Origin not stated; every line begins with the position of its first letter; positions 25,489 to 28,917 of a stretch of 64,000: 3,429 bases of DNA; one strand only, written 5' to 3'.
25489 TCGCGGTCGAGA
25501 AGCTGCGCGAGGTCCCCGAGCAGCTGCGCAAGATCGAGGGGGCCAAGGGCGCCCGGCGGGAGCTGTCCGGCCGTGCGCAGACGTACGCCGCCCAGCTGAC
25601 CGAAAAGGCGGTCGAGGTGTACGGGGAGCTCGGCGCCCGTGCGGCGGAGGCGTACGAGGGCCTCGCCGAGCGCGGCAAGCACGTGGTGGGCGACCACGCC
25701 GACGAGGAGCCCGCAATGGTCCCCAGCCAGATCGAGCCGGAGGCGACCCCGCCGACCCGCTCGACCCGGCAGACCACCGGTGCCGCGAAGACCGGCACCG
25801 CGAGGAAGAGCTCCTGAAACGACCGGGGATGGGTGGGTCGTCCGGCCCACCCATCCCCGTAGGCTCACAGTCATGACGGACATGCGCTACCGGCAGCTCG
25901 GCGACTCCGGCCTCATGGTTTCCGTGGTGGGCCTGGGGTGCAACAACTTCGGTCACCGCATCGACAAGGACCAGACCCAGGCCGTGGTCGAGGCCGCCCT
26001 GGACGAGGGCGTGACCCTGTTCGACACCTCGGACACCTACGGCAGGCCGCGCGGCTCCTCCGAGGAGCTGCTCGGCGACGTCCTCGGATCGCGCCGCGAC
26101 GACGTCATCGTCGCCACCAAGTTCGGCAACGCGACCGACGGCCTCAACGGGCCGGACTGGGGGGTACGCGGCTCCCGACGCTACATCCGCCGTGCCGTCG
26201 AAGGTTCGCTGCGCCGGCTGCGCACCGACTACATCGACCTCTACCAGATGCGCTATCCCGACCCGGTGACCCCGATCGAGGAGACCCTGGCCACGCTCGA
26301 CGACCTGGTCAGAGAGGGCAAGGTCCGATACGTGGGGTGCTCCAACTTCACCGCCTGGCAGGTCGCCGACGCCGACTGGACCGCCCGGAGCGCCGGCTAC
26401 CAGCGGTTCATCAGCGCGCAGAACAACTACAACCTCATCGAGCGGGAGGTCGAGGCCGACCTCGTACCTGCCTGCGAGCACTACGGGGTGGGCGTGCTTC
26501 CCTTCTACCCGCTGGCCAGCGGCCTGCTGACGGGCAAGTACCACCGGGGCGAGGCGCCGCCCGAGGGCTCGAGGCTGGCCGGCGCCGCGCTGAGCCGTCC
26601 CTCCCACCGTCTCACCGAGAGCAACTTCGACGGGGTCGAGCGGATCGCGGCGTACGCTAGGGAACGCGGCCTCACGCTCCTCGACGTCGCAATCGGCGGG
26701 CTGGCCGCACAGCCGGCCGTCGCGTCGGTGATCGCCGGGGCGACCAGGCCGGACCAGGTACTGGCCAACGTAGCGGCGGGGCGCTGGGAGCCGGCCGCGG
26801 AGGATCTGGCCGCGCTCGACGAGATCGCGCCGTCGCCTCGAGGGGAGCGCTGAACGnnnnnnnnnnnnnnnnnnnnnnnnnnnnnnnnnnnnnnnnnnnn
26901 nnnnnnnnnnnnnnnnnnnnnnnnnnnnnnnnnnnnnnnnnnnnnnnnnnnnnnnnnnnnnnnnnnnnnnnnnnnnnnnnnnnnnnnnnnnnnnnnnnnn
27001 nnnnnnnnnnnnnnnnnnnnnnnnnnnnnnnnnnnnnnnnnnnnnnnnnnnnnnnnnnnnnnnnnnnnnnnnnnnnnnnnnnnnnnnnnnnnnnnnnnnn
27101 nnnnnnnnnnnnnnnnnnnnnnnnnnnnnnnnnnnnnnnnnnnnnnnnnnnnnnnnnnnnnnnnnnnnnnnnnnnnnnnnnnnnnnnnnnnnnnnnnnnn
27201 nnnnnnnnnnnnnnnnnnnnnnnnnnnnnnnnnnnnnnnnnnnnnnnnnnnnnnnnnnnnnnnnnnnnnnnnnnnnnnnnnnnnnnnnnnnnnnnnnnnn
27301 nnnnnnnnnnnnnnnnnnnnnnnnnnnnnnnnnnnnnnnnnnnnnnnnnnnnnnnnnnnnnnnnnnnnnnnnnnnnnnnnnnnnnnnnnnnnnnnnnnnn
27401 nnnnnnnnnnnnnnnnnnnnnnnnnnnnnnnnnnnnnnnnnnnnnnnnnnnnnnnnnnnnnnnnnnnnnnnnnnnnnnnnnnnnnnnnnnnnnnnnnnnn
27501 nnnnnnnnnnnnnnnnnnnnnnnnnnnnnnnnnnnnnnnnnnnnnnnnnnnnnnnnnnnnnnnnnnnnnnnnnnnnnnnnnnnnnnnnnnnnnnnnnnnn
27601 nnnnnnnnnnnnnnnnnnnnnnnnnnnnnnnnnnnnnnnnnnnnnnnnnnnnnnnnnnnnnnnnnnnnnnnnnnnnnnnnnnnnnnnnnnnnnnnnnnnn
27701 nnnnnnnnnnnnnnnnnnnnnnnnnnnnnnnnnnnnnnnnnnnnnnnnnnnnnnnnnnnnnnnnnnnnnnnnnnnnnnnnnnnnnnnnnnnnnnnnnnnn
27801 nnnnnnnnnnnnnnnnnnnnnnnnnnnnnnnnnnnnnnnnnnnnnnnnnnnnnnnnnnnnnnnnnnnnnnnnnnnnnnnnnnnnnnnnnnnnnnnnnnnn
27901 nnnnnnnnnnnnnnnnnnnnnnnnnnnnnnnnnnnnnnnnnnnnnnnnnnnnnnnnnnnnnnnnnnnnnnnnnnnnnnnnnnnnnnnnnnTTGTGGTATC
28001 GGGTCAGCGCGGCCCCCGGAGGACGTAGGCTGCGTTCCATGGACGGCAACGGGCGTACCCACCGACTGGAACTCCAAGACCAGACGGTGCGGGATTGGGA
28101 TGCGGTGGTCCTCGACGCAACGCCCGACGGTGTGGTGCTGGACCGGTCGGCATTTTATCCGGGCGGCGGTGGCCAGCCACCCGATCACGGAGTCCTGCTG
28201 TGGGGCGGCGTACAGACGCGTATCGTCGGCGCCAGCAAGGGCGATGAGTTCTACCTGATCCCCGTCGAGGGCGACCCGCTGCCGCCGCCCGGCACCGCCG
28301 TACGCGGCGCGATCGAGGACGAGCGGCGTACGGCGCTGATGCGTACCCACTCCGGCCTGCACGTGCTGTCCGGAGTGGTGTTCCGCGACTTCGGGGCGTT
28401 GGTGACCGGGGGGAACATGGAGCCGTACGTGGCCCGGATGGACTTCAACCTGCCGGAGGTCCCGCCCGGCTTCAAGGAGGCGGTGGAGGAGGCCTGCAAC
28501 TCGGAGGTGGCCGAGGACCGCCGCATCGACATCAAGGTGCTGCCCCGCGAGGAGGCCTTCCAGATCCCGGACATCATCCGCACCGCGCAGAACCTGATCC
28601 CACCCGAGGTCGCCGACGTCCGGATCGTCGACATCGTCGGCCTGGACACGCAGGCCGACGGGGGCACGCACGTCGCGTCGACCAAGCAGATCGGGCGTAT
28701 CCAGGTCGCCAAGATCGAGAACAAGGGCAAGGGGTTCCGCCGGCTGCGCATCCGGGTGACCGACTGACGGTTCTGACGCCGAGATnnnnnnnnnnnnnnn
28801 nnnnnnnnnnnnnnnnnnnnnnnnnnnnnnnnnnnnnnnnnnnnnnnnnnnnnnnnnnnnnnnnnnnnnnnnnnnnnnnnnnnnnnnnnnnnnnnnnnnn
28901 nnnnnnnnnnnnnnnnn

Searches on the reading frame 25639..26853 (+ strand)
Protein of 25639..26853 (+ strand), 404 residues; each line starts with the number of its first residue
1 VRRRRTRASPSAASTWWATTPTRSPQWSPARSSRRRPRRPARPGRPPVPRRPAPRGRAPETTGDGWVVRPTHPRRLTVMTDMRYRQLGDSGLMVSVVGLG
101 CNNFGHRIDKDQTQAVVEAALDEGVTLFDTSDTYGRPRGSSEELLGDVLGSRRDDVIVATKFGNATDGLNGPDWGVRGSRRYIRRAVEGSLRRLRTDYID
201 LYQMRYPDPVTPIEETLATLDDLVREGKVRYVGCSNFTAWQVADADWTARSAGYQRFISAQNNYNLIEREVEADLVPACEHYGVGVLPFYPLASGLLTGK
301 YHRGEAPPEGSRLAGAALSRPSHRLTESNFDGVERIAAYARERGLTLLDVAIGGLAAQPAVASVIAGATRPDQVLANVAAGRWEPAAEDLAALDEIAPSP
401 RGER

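Call 76: search_protein_families(library=pfam, proteins=[window:25639-26853:+], max_evalue=0.00001)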
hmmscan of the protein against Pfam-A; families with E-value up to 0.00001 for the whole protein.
window:25639-26853:+ (404 aa): 1 family
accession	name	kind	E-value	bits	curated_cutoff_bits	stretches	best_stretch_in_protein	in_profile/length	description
PF00248.27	Aldo_ket_red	-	1.9e-68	231.1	24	1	97-396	2-289/291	Aldo/keto reductase family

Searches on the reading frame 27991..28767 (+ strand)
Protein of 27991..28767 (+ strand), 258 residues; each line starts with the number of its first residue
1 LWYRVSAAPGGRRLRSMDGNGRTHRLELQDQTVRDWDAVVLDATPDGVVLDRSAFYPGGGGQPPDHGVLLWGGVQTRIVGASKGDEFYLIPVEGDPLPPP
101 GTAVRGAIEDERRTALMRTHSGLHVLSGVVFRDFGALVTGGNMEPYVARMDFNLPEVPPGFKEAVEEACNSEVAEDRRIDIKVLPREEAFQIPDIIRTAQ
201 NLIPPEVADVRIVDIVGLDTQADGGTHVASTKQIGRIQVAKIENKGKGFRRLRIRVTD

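Call 76: search_protein_families(library=pfam, proteins=[window:27991-28767:+], max_evalue=0.00001)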
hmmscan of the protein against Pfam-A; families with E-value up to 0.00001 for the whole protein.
window:27991-28767:+ (258 aa): 2 families
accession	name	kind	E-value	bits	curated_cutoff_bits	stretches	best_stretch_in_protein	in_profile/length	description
PF07973.19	tRNA_SAD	-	8.4e-11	42.1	24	1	210-252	1-43/44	Threonyl and Alanyl tRNA synthetase second additional domain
PF01411.24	tRNA-synt_2c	-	1.4e-06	27.6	30.3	1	40-110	479-550/552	tRNA synthetases class II (A)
